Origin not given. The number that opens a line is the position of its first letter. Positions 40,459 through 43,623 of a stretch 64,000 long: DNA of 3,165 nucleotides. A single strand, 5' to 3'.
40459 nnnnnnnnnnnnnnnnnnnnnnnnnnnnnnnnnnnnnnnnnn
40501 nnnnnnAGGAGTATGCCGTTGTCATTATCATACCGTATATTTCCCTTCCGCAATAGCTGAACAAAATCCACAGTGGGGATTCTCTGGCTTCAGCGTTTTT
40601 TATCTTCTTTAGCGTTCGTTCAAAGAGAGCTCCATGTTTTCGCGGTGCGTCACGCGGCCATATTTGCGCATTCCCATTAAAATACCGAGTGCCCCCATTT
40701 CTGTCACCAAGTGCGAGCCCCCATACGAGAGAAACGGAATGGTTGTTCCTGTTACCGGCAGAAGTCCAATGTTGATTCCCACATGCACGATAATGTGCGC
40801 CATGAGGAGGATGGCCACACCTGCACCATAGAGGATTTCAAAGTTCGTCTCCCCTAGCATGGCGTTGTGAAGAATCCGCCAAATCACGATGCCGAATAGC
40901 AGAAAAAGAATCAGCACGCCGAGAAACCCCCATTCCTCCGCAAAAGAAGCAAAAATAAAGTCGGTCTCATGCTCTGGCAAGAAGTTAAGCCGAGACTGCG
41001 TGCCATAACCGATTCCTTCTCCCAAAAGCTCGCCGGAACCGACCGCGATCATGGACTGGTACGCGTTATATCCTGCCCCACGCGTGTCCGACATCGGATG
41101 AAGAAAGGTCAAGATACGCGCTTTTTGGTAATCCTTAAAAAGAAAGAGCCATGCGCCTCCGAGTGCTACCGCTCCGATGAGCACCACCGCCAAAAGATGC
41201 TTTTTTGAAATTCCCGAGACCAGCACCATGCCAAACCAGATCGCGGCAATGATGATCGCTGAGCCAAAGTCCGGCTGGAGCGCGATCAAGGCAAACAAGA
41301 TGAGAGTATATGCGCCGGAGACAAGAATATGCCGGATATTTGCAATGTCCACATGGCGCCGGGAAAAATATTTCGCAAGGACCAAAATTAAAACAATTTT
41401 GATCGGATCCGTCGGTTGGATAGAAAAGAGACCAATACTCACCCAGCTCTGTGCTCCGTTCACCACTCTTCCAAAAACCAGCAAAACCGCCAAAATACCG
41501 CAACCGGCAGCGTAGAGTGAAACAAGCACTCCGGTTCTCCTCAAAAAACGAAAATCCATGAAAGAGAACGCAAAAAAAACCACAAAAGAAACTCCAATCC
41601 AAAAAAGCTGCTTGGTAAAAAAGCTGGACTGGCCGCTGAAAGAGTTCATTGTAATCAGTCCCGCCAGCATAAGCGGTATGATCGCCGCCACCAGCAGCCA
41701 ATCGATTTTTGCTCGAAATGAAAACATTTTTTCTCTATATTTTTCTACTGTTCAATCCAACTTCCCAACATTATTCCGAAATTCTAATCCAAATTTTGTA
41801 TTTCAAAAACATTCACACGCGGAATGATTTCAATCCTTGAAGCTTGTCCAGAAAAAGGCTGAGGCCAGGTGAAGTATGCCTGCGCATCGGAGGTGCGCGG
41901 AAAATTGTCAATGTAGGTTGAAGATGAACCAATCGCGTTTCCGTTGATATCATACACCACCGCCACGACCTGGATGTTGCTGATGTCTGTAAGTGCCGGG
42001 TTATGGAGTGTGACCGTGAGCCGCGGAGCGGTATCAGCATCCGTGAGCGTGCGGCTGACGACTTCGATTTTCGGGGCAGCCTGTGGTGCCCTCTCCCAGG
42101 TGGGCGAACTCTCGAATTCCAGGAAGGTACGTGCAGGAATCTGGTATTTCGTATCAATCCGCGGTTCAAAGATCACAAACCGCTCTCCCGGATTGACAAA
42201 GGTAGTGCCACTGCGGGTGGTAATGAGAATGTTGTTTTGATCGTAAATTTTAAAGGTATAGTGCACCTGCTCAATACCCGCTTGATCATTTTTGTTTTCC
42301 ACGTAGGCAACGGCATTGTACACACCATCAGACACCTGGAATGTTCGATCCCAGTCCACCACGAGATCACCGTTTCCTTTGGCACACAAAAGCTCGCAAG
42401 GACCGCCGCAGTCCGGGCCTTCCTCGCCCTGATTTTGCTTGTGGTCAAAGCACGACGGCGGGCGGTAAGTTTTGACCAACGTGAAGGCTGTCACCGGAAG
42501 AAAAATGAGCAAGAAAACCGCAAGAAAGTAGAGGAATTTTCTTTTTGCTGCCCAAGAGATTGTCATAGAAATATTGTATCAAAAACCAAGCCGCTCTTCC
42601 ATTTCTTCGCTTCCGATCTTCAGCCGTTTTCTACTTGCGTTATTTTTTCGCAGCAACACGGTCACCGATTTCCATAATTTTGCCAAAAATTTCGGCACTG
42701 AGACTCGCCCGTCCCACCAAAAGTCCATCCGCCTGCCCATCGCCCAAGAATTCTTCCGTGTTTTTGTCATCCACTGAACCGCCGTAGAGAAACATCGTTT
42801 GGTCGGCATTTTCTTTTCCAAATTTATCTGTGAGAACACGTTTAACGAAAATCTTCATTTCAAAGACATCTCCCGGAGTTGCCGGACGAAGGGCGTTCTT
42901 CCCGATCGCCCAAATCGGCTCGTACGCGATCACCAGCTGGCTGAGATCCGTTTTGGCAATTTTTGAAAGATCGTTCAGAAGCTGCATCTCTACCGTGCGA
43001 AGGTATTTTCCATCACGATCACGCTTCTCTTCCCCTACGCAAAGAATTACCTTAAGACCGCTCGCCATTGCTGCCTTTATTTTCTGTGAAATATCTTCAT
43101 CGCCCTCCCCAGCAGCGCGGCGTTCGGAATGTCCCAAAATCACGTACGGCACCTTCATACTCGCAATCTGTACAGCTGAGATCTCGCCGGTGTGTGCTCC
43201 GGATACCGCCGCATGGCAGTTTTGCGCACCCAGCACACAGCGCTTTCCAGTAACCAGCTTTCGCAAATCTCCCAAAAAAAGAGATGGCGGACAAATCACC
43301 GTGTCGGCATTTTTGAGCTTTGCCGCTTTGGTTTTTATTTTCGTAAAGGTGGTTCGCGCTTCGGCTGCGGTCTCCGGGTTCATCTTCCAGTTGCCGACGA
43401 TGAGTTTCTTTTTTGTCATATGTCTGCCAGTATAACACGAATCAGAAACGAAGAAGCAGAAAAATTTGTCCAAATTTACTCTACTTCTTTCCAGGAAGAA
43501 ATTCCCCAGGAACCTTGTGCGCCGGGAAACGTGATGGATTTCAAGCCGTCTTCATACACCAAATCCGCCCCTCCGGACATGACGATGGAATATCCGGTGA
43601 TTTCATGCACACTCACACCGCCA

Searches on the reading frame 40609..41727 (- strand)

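Call 10: search_protein_families(library=pfam, proteins=[window:40609-41727:-], max_evalue=0.001)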
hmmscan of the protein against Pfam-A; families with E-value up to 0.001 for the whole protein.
window:40609-41727:- (372 aa): 1 family
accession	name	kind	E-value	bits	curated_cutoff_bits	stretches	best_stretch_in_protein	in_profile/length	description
PF01098.24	FTSW_RODA_SPOVE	-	2.5e-88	296.9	26.4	1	23-355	24-352/356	Cell cycle protein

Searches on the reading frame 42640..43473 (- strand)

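Call 79: search_protein_families(library=pfam, proteins=[window:42640-43473:-], max_evalue=0.001)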
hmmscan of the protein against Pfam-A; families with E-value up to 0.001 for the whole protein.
window:42640-43473:- (277 aa): 1 family
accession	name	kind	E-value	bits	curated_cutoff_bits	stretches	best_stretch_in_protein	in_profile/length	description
PF00121.24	TIM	-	1.4e-71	241.3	20.1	1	23-268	1-243/245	Triosephosphate isomerase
